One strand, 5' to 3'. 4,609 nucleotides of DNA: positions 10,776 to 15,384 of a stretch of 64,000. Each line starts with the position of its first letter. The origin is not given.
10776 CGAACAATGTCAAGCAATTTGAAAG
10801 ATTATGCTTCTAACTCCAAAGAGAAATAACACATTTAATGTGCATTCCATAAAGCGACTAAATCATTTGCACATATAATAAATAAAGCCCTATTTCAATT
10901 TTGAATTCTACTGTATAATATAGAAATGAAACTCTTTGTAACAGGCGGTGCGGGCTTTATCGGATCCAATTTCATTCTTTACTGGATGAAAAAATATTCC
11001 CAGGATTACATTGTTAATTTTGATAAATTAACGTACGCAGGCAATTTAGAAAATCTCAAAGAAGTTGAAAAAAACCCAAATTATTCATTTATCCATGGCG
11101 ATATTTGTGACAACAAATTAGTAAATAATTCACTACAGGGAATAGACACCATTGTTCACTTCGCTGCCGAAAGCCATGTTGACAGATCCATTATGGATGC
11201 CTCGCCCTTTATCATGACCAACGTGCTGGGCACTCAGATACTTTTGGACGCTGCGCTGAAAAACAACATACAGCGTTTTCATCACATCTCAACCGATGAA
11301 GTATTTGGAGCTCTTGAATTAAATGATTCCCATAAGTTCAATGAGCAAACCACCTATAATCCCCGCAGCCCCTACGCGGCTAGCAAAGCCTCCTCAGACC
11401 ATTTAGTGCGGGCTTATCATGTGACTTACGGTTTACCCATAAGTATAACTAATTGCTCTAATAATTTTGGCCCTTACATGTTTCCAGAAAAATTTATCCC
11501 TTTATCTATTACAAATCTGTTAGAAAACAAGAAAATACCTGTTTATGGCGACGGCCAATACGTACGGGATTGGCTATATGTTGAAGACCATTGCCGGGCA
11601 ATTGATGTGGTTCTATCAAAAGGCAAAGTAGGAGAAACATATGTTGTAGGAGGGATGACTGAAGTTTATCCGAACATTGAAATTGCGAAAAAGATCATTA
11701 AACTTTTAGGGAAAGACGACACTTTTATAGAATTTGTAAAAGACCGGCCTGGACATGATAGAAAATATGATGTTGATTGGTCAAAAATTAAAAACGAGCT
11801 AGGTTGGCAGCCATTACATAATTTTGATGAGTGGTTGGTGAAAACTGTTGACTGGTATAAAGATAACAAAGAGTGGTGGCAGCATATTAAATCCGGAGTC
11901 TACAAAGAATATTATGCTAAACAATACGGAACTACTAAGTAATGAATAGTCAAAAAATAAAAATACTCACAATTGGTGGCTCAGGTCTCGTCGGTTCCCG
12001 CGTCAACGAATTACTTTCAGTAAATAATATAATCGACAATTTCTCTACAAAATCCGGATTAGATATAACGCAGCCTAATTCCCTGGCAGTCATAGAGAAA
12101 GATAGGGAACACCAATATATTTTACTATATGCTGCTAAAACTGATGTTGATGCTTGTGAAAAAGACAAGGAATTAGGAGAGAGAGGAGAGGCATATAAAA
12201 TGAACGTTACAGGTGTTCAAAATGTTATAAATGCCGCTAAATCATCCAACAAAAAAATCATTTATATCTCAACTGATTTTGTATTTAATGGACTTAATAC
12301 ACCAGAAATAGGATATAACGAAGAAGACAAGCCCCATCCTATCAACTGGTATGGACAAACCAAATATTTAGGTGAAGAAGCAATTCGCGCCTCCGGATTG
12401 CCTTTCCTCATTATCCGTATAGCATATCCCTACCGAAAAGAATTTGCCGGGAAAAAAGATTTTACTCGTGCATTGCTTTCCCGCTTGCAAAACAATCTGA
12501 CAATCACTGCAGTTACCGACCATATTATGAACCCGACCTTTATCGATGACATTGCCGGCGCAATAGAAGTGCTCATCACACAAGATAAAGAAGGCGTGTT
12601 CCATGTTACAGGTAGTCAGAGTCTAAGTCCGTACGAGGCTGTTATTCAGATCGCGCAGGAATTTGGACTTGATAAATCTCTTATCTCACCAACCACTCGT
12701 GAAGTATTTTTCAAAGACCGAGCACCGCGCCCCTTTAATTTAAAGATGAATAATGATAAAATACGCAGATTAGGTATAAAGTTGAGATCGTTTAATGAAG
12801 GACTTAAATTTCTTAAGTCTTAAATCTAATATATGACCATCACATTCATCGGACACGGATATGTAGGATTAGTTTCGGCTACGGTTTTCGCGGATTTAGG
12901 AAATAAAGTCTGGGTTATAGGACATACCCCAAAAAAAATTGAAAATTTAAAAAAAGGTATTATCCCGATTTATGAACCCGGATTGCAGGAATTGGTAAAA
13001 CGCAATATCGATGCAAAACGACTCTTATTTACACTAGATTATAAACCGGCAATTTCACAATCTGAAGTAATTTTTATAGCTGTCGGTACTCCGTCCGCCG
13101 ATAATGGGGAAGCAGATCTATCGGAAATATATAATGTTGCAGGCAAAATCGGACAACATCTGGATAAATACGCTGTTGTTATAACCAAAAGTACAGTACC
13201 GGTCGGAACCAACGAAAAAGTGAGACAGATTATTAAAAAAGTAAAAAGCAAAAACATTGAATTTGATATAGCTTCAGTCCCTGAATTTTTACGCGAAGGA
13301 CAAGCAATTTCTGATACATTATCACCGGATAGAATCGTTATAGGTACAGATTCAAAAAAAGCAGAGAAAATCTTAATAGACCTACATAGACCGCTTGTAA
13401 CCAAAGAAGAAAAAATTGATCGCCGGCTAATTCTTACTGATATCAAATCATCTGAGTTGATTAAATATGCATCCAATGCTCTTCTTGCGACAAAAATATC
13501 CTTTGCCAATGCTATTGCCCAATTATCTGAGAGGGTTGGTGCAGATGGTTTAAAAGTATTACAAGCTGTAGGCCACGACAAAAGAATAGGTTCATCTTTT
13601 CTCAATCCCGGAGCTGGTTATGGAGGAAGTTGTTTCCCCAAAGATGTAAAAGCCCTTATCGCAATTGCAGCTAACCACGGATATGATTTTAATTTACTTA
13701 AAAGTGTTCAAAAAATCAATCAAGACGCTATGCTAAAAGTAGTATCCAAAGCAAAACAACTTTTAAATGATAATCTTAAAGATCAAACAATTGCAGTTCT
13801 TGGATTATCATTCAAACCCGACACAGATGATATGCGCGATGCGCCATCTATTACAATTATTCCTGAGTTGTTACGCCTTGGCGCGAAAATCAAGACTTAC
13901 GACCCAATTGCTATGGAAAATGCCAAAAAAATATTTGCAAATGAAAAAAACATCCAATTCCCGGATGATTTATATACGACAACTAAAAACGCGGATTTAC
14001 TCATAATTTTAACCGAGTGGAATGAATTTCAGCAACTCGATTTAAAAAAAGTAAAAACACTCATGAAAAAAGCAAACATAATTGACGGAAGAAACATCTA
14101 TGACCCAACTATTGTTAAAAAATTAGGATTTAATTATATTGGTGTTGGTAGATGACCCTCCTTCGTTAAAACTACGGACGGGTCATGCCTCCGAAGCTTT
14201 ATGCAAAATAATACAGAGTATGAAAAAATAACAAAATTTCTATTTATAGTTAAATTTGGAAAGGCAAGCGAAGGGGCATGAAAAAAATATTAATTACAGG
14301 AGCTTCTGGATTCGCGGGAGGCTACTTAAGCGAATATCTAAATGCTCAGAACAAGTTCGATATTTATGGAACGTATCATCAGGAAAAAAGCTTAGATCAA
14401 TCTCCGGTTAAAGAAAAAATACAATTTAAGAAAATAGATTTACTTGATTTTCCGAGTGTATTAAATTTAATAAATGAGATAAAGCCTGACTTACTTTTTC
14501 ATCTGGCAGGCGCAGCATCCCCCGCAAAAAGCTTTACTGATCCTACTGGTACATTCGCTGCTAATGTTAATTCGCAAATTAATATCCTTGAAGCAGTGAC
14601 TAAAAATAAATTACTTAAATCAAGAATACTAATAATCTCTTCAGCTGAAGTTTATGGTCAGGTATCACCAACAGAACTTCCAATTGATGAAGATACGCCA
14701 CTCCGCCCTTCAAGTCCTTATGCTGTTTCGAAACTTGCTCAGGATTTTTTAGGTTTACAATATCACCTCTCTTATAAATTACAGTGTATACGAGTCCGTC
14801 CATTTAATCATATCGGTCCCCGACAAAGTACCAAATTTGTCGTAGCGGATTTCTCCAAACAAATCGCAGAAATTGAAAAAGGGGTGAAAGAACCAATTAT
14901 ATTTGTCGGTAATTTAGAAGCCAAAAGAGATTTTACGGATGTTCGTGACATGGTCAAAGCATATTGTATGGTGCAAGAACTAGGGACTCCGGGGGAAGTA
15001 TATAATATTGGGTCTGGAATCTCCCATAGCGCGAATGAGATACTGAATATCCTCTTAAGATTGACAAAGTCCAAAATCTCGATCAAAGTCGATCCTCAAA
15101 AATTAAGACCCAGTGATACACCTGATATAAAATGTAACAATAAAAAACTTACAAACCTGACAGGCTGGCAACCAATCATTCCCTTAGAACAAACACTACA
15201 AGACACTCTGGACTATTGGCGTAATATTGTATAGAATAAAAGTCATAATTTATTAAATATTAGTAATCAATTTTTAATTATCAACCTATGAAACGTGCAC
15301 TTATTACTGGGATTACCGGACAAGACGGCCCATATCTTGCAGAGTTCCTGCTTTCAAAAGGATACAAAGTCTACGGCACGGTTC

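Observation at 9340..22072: Nucleotide-sugar island feeding a Und-P-pentose (ArnC/ArnT-like) glycosylation module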

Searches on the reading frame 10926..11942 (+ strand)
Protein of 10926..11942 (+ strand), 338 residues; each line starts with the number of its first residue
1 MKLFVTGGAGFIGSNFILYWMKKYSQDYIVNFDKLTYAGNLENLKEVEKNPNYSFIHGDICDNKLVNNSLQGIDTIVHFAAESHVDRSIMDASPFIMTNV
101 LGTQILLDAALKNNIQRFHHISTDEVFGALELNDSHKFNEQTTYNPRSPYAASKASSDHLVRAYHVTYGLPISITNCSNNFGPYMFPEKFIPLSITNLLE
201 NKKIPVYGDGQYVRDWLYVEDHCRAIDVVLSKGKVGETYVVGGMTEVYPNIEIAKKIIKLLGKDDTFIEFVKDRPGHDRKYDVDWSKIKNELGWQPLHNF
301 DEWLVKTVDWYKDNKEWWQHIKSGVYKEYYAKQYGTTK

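Call 3: search_protein_families(library=pfam, proteins=[window:10926-11942:+])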
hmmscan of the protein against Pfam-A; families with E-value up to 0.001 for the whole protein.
window:10926-11942:+ (338 aa): 7 families
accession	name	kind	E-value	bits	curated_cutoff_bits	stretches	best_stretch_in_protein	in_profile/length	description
PF16363.11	GDP_Man_Dehyd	-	4.8e-81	273.2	27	1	4-304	1-329/332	GDP-mannose 4,6 dehydratase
PF01370.27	Epimerase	-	5.9e-64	216.2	20.9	1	4-242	2-240/240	NAD dependent epimerase/dehydratase family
PF01073.25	3Beta_HSD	-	1.6e-21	77.1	22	1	5-222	2-221/280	3-beta hydroxysteroid dehydrogenase/isomerase family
PF02719.21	Polysacc_synt_2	-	5.6e-19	68.9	20.2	1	4-276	2-266/293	Polysaccharide biosynthesis protein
PF07993.18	NAD_binding_4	-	6.5e-14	52.1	20.1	1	5-179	1-206/258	Male sterility protein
PF04321.23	RmlD_sub_bind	-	1.2e-09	38.2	27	1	1-166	1-141/287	RmlD substrate binding domain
PF13460.12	NAD_binding_10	-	2.1e-07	31.5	27.2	1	40-168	28-138/184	NAD(P)H-binding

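Call 4: search_protein_families(library=ncbifam, proteins=[window:10926-11942:+])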
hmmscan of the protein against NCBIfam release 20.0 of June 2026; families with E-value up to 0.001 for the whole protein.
window:10926-11942:+ (338 aa): 25 families
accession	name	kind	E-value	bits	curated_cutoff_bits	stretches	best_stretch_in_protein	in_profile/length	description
TIGR01181.1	dTDP_gluc_dehyt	equivalog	1.2e-141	471.4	365.1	1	3-321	2-321/321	dTDP-glucose 4,6-dehydratase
NF007490.0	PRK10084.1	subfamily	5.1e-118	394.2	649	1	1-335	1-358/361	dTDP-glucose 4,6-dehydratase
NF007582.0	PRK10217.1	equivalog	1.8e-106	356.2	698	1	2-327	3-347/355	dTDP-glucose 4,6-dehydratase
TIGR04180.1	EDH_00030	hypoth_equivalog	3.2e-41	141.3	475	1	4-296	2-294/297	NAD-dependent 4,6-dehydratase LegB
TIGR01179.1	galE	equivalog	2.7e-32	111.9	262.3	1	2-315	1-329/332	UDP-glucose 4-epimerase GalE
TIGR02197.1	heptose_epim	equivalog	1.6e-22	80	274.6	1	4-166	2-154/316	ADP-glyceromanno-heptose 6-epimerase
TIGR02622.1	CDP_4_6_dhtase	equivalog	7.1e-21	74.7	278.45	1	2-315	6-334/352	CDP-glucose 4,6-dehydratase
TIGR03466.1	HpnA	hypoth_equivalog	2.3e-20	72.7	367.65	1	1-244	1-231/327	hopanoid-associated sugar epimerase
NF052578.1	StrlDmthSdmBMthl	equivalog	2.5e-18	66.9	600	1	1-245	1-231/328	sterol demethylase protein SdmB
NF011728.1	PRK15181.1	equivalog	1.1e-17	64.1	760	1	3-315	18-341/348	Vi polysaccharide biosynthesis UDP-N-acetylglucosaminuronic acid C-4 epimerase TviC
TIGR03589.1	PseB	equivalog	1.2e-17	63.9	407.75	1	3-142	7-144/324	UDP-N-acetylglucosamine 4,6-dehydratase (inverting)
NF007956.0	PRK10675.1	subfamily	3.2e-17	62.7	394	1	1-160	1-159/338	UDP-glucose 4-epimerase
TIGR01472.1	gmd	equivalog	5.2e-16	58.8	415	1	39-242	40-250/342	GDP-mannose 4,6-dehydratase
NF042422.1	oxyalk_red_OleD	equivalog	2.4e-12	46.9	580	1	1-163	1-152/329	2-alkyl-3-oxoalkanoate reductase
NF043036.1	ErythonDh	equivalog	1.2e-11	44.4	325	1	1-164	1-163/321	D-erythronate dehydrogenase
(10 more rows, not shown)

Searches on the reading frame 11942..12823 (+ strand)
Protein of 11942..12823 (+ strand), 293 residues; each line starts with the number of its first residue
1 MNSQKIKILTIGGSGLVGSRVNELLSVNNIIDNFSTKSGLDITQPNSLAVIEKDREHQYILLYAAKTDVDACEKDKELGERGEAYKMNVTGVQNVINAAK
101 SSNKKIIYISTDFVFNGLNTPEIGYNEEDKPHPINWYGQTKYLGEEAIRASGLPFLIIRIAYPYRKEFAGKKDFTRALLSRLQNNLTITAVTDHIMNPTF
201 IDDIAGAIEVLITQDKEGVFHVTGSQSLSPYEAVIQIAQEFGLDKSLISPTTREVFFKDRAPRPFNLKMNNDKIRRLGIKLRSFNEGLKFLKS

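Call 3: search_protein_families(library=pfam, proteins=[window:11942-12823:+])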
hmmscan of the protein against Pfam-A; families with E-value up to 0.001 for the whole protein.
window:11942-12823:+ (293 aa): 6 families
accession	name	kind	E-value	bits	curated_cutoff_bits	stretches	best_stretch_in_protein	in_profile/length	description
PF04321.23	RmlD_sub_bind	-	3.1e-56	191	27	1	7-289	2-279/287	RmlD substrate binding domain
PF01370.27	Epimerase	-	1.9e-13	50.9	20.9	1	8-217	1-230/240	NAD dependent epimerase/dehydratase family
PF07993.18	NAD_binding_4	-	2.5e-08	33.8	20.1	1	83-165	107-209/258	Male sterility protein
PF02719.21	Polysacc_synt_2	-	1.7e-06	27.9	20.2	1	41-119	62-136/293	Polysaccharide biosynthesis protein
PF01073.25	3Beta_HSD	-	1.2e-05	24.9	22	1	72-151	75-160/280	3-beta hydroxysteroid dehydrogenase/isomerase family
PF16363.11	GDP_Man_Dehyd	-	1.3e-05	25.2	27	1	83-221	97-246/332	GDP-mannose 4,6 dehydratase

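Call 4: search_protein_families(library=ncbifam, proteins=[window:11942-12823:+])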
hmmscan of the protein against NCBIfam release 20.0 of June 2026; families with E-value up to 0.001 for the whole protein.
window:11942-12823:+ (293 aa): 10 families
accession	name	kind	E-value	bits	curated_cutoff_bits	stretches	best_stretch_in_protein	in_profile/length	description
TIGR01214.1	rmlD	equivalog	9.7e-54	182.4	224.05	1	7-289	1-279/285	dTDP-4-dehydrorhamnose reductase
NF007440.0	PRK09987.1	equivalog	2.1e-21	76.5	308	1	7-288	2-286/299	dTDP-4-dehydrorhamnose reductase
TIGR01181.1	dTDP_gluc_dehyt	equivalog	1e-10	41.3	365.1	1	40-288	57-304/321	dTDP-glucose 4,6-dehydratase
TIGR01746.1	Thioester-redct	subfamily_domain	4.3e-09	36.1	213.35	1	86-244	110-283/371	thioester reductase domain-containing protein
TIGR01179.1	galE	equivalog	2.4e-07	29.9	262.3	1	7-149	1-157/332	UDP-glucose 4-epimerase GalE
NF042423.1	oxyalk_red_Shew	equivalog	5.1e-07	29.1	580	1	71-152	77-160/331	2-alkyl-3-oxoalkanoate reductase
NF042422.1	oxyalk_red_OleD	equivalog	8e-07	28.7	580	1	7-207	2-210/329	2-alkyl-3-oxoalkanoate reductase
TIGR02197.1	heptose_epim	equivalog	3.5e-05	23.1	274.6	0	9-149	2-150/316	ADP-glyceromanno-heptose 6-epimerase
NF047350.1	aureusi_NRPS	equivalog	0.00015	18.7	2500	1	66-228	2110-2288/2373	aureusimine non-ribosomal peptide synthetase AusA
TIGR03589.1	PseB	equivalog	0.00098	18.2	407.75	0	58-119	76-133/324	UDP-N-acetylglucosamine 4,6-dehydratase (inverting)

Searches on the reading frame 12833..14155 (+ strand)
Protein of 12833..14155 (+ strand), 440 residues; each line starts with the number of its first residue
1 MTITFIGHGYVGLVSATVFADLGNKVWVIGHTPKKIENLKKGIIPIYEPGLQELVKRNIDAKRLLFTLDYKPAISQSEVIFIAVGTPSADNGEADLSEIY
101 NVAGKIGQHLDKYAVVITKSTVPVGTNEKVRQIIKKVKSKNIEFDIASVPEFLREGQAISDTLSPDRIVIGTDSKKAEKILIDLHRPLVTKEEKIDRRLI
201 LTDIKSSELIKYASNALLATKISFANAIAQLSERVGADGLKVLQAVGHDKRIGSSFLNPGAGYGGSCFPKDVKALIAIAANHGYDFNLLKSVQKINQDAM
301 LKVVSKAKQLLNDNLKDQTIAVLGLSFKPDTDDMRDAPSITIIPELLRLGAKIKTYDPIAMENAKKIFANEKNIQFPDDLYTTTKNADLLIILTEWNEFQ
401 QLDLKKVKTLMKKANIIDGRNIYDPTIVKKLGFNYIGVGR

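Call 3: search_protein_families(library=pfam, proteins=[window:12833-14155:+])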
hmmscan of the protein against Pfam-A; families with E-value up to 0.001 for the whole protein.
window:12833-14155:+ (440 aa): 5 families
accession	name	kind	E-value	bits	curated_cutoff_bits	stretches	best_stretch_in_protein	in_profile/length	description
PF03721.20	UDPG_MGDP_dh_N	-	5.3e-64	215.7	27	1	1-182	1-185/187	UDP-glucose/GDP-mannose dehydrogenase family, NAD binding domain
PF00984.24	UDPG_MGDP_dh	-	1.6e-35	121.5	25.4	1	206-297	2-93/94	UDP-glucose/GDP-mannose dehydrogenase family, central domain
PF03720.21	UDPG_MGDP_dh_C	-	2.3e-35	121.5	30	1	321-425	1-103/103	UDP-glucose/GDP-mannose dehydrogenase family, UDP binding domain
PF01210.29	NAD_Gly3P_dh_N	-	0.00035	21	23.1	0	3-141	2-125/158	NAD-dependent glycerol-3-phosphate dehydrogenase N-terminus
PF03807.23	F420_oxidored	-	0.00084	20.3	21.6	0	2-88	1-71/94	NADP oxidoreductase coenzyme F420-dependent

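Call 4: search_protein_families(library=ncbifam, proteins=[window:12833-14155:+])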
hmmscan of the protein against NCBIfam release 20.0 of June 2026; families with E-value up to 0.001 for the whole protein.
window:12833-14155:+ (440 aa): 8 families
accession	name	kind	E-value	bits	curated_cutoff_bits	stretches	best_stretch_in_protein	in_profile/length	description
NF047673.2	TeichurnBiosyTuaD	equivalog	1.1e-159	532.3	700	1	3-440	4-431/439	UDP-glucose 6-dehydrogenase TuaD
TIGR03026.1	NDP-sugDHase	subfamily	3.2e-137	457.6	189.8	1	1-421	1-413/413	nucleotide sugar dehydrogenase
NF041297.1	UDPGDh_AglM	equivalog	1.6e-107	360.1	670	1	1-425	1-419/429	UDP-glucose 6-dehydrogenase AglM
NF040825.1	UDPMaNacDH_Arch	equivalog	2.6e-52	178.1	750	1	1-440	1-415/418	UDP-N-acetyl-D-mannosamine dehydrogenase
NF008286.0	PRK11064.1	equivalog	2.7e-46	158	459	1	2-410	5-410/420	UDP-N-acetyl-D-mannosamine dehydrogenase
NF011631.0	PRK15057.1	equivalog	5.3e-42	144.3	757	1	1-397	1-370/388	UDP-glucose 6-dehydrogenase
NF011729.0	PRK15182.1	equivalog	2.1e-17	63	592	1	2-412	8-404/425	Vi polysaccharide biosynthesis UDP-N-acetylglucosamine C-6 dehydrogenase TviB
NF004943.0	PRK06292.2-1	equivalog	0.00025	19.9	432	1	3-59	174-230/456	dihydrolipoyl dehydrogenase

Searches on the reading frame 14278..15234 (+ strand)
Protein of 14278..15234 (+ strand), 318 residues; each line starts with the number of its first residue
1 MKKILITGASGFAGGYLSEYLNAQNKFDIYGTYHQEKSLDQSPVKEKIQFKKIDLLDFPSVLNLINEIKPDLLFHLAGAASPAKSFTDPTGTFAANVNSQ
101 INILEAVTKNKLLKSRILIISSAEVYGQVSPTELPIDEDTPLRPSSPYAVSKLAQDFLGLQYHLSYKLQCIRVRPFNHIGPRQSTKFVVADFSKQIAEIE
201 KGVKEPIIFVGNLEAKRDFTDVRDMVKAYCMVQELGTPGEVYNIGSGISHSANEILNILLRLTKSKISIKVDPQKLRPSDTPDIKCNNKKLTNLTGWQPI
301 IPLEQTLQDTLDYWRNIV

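Call 3: search_protein_families(library=pfam, proteins=[window:14278-15234:+])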
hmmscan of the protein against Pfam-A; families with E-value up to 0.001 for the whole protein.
window:14278-15234:+ (318 aa): 5 families
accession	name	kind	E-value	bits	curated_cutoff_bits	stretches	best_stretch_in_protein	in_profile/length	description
PF16363.11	GDP_Man_Dehyd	-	3.2e-66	224.5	27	1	5-310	1-332/332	GDP-mannose 4,6 dehydratase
PF01370.27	Epimerase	-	6.8e-54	183.3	20.9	1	4-245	1-240/240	NAD dependent epimerase/dehydratase family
PF04321.23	RmlD_sub_bind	-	1.5e-06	27.9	27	1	3-154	2-131/287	RmlD substrate binding domain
PF01073.25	3Beta_HSD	-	4e-06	26.5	22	1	5-152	1-150/280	3-beta hydroxysteroid dehydrogenase/isomerase family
PF02719.21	Polysacc_synt_2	-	0.00073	19.2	20.2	0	4-122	1-128/293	Polysaccharide biosynthesis protein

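Call 4: search_protein_families(library=ncbifam, proteins=[window:14278-15234:+])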
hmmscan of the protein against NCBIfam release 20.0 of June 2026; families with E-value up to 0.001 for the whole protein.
window:14278-15234:+ (318 aa): 20 families
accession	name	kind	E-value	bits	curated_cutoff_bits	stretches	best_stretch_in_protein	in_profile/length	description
TIGR04180.1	EDH_00030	hypoth_equivalog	4.3e-47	160.6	475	1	4-299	1-294/297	NAD-dependent 4,6-dehydratase LegB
TIGR01181.1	dTDP_gluc_dehyt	equivalog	1.6e-41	142.5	365.1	1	3-315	1-312/321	dTDP-glucose 4,6-dehydratase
TIGR01472.1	gmd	equivalog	4.9e-37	127.9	415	1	2-306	1-330/342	GDP-mannose 4,6-dehydratase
TIGR01179.1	galE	equivalog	4.8e-33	114.4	262.3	1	3-314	1-325/332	UDP-glucose 4-epimerase GalE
TIGR02622.1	CDP_4_6_dhtase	equivalog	6.5e-24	84.7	278.45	1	2-316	5-332/352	CDP-glucose 4,6-dehydratase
TIGR02197.1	heptose_epim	equivalog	1.1e-22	80.7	274.6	1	4-309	1-308/316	ADP-glyceromanno-heptose 6-epimerase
NF007582.0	PRK10217.1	equivalog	7.8e-22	77.8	698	1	1-256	1-263/355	dTDP-glucose 4,6-dehydratase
NF008872.0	PRK11908.1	equivalog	6e-20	71.6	294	1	1-269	1-277/349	bifunctional UDP-4-keto-pentose/UDP-xylose synthase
NF005998.1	PRK08125.1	equivalog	2.4e-19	69.2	777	1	2-313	316-648/649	bifunctional UDP-4-amino-4-deoxy-L-arabinose formyltransferase/UDP-glucuronic acid oxidase ArnA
NF007490.0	PRK10084.1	subfamily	1.6e-18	66.9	649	1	3-314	2-334/361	dTDP-glucose 4,6-dehydratase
NF011728.1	PRK15181.1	equivalog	1.5e-17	63.7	760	1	2-311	16-334/348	Vi polysaccharide biosynthesis UDP-N-acetylglucosaminuronic acid C-4 epimerase TviC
NF047922.1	GDPFucSynFcl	equivalog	8e-17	61.6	500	1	50-314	34-301/308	GDP-L-fucose synthase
NF007956.0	PRK10675.1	subfamily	1.3e-12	47.5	394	1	4-312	3-327/338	UDP-glucose 4-epimerase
NF043036.1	ErythonDh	equivalog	9.5e-12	44.7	325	1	3-162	2-163/321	D-erythronate dehydrogenase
NF008360.0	PRK11150.1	equivalog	2.6e-09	36.7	452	1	4-277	2-269/310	ADP-glyceromanno-heptose 6-epimerase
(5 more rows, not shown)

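Call 24: search_solved_structures(query=window:14278-15234:+, max_evalue=1e-20)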
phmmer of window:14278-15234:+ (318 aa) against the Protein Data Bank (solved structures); distinct sequences matched with E-value up to 1e-20: 27.
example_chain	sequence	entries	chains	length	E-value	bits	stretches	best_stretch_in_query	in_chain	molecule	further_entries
2pk3_A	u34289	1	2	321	1.2e-78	267.8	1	3-315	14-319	GDP-6-deoxy-D-lyxo-4-hexulose reductase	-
6x3b_A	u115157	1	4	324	2.2e-51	178.3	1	4-316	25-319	GDP-6-deoxy-D-mannose reductase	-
7us5_A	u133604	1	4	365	5.8e-48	167.1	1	2-317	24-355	GDP-D-GLYCERO-D-MANNO-HEPTOSE 4,6-DEHYDRATASE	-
4lw8_A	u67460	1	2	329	1.6e-40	142.6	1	3-315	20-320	Putative epimerase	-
1db3_A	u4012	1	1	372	2.7e-30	109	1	2-258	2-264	GDP-MANNOSE 4,6-DEHYDRATASE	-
1n7g_A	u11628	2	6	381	4.4e-29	105.1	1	3-308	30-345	GDP-D-mannose-4,6-dehydratase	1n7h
2z1m_A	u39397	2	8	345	8.2e-29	104.2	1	2-257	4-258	GDP-D-mannose dehydratase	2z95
5uzh_A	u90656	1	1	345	1.8e-27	99.8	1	2-256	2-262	NafoA.00085.b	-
6gpj_A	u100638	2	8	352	9.1e-26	94.2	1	4-256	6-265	GDP-mannose 4,6 dehydratase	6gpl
5in4_A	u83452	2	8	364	1.2e-25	93.8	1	4-257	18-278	GDP-mannose 4,6 dehydratase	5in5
1t2a_A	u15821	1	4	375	1.2e-25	93.8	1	4-256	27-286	GDP-mannose 4,6 dehydratase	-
2p5u_A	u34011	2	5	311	1.5e-25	93.5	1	3-317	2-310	UDP-glucose 4-epimerase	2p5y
6q94_B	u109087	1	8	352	2.2e-25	92.9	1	4-256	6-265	GDP-mannose 4,6 dehydratase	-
6gpk_A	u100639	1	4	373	3.1e-25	92.5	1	4-257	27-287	GDP-mannose 4,6 dehydratase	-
6dnt_A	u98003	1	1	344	8.7e-25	91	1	2-287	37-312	NAD-dependent epimerase/dehydratase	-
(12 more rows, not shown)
